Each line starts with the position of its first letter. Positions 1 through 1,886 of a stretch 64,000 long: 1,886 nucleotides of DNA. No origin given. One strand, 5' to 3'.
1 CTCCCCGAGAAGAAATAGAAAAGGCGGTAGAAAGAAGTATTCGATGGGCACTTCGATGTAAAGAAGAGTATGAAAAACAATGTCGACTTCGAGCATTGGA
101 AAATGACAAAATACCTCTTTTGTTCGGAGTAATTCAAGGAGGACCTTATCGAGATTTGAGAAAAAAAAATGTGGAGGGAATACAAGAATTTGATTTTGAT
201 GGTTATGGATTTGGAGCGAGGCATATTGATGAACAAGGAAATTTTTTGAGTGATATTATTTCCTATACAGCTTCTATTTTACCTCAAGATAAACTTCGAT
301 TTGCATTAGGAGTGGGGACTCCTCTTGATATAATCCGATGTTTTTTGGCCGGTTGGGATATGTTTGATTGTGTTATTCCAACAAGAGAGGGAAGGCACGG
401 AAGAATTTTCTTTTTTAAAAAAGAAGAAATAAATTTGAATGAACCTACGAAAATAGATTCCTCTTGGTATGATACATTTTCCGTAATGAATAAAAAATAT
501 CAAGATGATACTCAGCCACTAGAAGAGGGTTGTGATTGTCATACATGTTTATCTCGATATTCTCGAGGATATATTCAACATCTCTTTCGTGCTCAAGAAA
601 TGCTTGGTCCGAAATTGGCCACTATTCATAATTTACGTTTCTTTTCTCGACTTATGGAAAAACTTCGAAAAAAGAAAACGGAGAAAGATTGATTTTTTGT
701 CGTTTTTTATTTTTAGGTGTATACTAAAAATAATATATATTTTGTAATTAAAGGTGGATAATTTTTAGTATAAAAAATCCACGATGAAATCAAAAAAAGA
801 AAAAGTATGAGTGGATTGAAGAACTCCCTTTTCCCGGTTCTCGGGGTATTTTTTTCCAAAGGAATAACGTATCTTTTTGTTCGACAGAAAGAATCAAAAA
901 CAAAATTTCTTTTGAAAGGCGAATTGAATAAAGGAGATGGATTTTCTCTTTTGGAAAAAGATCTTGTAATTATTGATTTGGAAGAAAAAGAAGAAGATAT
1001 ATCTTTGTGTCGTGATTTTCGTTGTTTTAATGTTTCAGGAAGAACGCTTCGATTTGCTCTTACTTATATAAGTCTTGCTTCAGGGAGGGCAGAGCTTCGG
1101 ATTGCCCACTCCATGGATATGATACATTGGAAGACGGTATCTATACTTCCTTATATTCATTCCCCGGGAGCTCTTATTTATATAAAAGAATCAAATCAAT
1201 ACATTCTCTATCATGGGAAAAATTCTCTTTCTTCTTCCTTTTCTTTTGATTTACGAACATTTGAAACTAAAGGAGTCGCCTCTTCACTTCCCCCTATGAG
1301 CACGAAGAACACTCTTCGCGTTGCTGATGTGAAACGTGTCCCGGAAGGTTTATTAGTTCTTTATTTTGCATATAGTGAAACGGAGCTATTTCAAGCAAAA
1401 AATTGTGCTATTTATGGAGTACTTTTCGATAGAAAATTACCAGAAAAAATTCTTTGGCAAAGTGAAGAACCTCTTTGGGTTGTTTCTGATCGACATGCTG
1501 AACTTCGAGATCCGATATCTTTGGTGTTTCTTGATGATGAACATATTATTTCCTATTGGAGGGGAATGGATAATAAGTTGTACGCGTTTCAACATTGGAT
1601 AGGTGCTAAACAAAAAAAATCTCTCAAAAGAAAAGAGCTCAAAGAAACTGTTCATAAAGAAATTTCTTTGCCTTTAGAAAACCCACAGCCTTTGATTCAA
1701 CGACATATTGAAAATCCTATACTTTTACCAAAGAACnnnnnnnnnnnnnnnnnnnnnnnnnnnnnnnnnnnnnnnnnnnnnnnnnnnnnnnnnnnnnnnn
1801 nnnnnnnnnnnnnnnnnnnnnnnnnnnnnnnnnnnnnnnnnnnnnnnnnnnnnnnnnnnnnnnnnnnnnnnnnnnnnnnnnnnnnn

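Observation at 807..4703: Two adjacent paralogous genes each encoding a tandem double GH130-like beta-propeller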

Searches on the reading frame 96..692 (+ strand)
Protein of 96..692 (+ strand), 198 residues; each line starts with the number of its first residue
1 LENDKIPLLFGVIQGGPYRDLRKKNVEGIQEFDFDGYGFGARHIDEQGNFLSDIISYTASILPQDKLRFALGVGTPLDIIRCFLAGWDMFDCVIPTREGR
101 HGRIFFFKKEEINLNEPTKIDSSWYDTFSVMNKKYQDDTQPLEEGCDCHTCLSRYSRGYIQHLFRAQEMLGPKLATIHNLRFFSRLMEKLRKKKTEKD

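Call 12: search_protein_families(library=pfam, proteins=[window:96-692:+], max_evalue=0.001)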
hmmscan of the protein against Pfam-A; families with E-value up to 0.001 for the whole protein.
window:96-692:+ (198 aa): 1 family
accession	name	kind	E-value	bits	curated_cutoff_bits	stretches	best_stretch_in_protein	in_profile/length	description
PF01702.25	TGT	-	4.2e-56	191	26.3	1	8-193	171-338/357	Queuine tRNA-ribosyltransferase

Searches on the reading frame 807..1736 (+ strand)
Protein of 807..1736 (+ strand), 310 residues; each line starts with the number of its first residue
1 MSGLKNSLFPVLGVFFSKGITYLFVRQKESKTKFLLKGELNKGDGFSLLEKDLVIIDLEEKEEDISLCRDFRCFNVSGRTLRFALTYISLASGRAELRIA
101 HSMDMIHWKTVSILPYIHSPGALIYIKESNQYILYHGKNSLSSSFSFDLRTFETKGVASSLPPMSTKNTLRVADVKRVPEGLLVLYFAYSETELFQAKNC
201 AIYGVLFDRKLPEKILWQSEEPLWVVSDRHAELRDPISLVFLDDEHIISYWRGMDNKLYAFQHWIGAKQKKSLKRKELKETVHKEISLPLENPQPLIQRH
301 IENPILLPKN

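Call 6: search_protein_families(library=pfam, proteins=[window:807-1736:+], max_evalue=10)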
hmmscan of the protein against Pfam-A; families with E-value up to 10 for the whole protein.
window:807-1736:+ (310 aa): 0 families

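Call 50: predict_structure(alignment_id=A2)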
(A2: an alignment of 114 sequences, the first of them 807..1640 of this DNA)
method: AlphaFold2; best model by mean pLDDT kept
length: 278 residues; sequences in the alignment: 114
mean_pLDDT: 91.2   pTM: 0.89
mean pLDDT of the five models: 91.2, 90.7, 90.5, 90.5, 90.1
residues with pLDDT >= 90: 225; 70-90: 26; 50-70: 24; < 50: 3
segments of 3 or more residues with pLDDT < 50: 1-3
pLDDT, mean of each block of 10 residues (from residue 1): 64 96 97 97 92 98 97 94 97 97 98 97 96 95 97 85 69 96 96 89 96 94 90 94 95 95 79 57
secondary structure, 60 per line:
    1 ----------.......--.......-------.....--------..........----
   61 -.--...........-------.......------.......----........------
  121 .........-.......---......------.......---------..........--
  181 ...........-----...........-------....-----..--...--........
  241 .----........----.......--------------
elements in order: E11-17 E20-26 E34-38 E47-56 E68-75 E83-89 E96-102 E107-114 E121-126 E131-137 E141-146 E153-159 E169-178 E181-191 E197-207 E215-218 E233-241 E246-253 E258-264

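Call 52: fold_search(model_id=the predicted structure, library=pdb)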
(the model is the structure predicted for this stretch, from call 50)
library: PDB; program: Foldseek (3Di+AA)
matches with E <= 10: 1010; with E <= 0.001: 154
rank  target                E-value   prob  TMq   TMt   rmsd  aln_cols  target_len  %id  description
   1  9gph_B                2.0e-11  1.00  0.68  0.64   4.4       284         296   15  Teth514_1788 1,2-beta-oligomannan phosphorylase in complex with mannose (-1) and phosphate (released 2025-09-17)
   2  9gph_A                2.7e-11  1.00  0.65  0.60   5.2       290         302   16  Teth514_1788 1,2-beta-oligomannan phosphorylase in complex with mannose (-1) and phosphate (released 2025-09-17)
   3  3r67_A                6.3e-11  1.00  0.65  0.54   5.6       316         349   15  Crystal structure of a putative glycosidase (BT_4094) from BACTEROIDES THETAIOTAOMICRON VPI-5482 at 2.30 A resolution (released 2011-04-13)
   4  9fj8_B                7.3e-11  1.00  0.67  0.63   4.9       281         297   16  Teth514_1788 1,2-beta-oligomannan phosphorylase in complex with mannotetraose (released 2025-06-11)
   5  9fj8_A                8.1e-11  1.00  0.68  0.64   4.5       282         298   15  Teth514_1788 1,2-beta-oligomannan phosphorylase in complex with mannotetraose (released 2025-06-11)
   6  3r67_D                1.5e-10  1.00  0.67  0.55   5.1       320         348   14  Crystal structure of a putative glycosidase (BT_4094) from BACTEROIDES THETAIOTAOMICRON VPI-5482 at 2.30 A resolution (released 2011-04-13)
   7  1vkd_B                2.0e-10  1.00  0.70  0.61   4.3       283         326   13  Crystal structure of a predicted glycosidase (tm1225) from thermotoga maritima msb8 at 2.10 A resolution (released 2004-05-25)
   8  4onz                  2.3e-10  1.00  0.63  0.53   5.9       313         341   12  Crystal structure of a putative glycoside hydrolase (BACOVA_02161) from Bacteroides ovatus ATCC 8483 at 1.85 A resolutio (released 2014-02-26)
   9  3qc2_B                2.8e-10  1.00  0.62  0.50   6.0       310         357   14  Crystal structure of a glycosyl hydrolase (BACOVA_03624) from Bacteroides ovatus at 2.30 A resolution (released 2011-02-09)
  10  1vkd_E                3.8e-10  1.00  0.70  0.61   4.4       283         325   13  Crystal structure of a predicted glycosidase (tm1225) from thermotoga maritima msb8 at 2.10 A resolution (released 2004-05-25)
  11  3qc2_A                4.0e-10  1.00  0.62  0.49   6.5       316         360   13  Crystal structure of a glycosyl hydrolase (BACOVA_03624) from Bacteroides ovatus at 2.30 A resolution (released 2011-02-09)
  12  7fir_C                4.2e-10  1.00  0.66  0.61   5.7       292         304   15  The crystal structure of beta-1,2-mannobiose phosphorylase in complex with 1,4-mannobiose (released 2022-01-05)
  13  5a7v_B                4.9e-10  1.00  0.66  0.53   5.1       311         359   14  The GH130 family of mannoside phosphorylases contains glycoside hydrolases that target beta-1,2 mannosidic linkages in (released 2015-08-26)
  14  1vkd_A                6.0e-10  1.00  0.70  0.60   4.3       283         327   13  Crystal structure of a predicted glycosidase (tm1225) from thermotoga maritima msb8 at 2.10 A resolution (released 2004-05-25)
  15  5a7v_A                7.0e-10  1.00  0.63  0.50   5.9       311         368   14  The GH130 family of mannoside phosphorylases contains glycoside hydrolases that target beta-1,2 mannosidic linkages in (released 2015-08-26)
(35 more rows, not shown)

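Call 65: search_protein_representatives(protein=window:807-1640:+)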
Query: 278 residues. Proteins with E-value up to 0.001 (for the whole library): 84; up to 1e-10: 21; up to 1e-30: 0. The best 84 are listed.
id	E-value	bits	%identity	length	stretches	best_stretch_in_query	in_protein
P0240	6.4e-19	85.1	31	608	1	42-263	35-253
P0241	4.7e-18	82.2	30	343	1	10-260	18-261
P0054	6.5e-18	81.8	27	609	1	12-256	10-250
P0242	1.8e-16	77.0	26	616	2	5-263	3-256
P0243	2.5e-16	76.5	27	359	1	25-262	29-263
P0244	6.0e-16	75.3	24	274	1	12-268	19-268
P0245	2.3e-15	73.4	30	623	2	4-264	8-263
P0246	3.2e-15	72.9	27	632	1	23-264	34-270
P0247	1.2e-14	71.1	30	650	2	50-252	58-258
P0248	2.3e-14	70.1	29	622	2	12-253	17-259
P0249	2.7e-14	69.9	28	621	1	46-263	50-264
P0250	9.9e-14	68.1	29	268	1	43-264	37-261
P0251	3.7e-13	66.2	30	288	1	5-228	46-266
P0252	4.0e-13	66.1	24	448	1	12-261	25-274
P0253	8.1e-13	65.1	31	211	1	52-251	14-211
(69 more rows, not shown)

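Call 78: search_protein_families(library=ncbifam, proteins=[window:807-1640:+], max_evalue=0.01)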
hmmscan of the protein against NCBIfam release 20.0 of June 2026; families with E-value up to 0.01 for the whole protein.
window:807-1640:+ (278 aa): 1 family
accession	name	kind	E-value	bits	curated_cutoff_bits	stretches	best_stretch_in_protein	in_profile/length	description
NF052550.1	BManbPhaseBMBP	equivalog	7.9e-06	25.4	450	1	43-223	66-244/296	beta-1,2-mannobiose phosphorylase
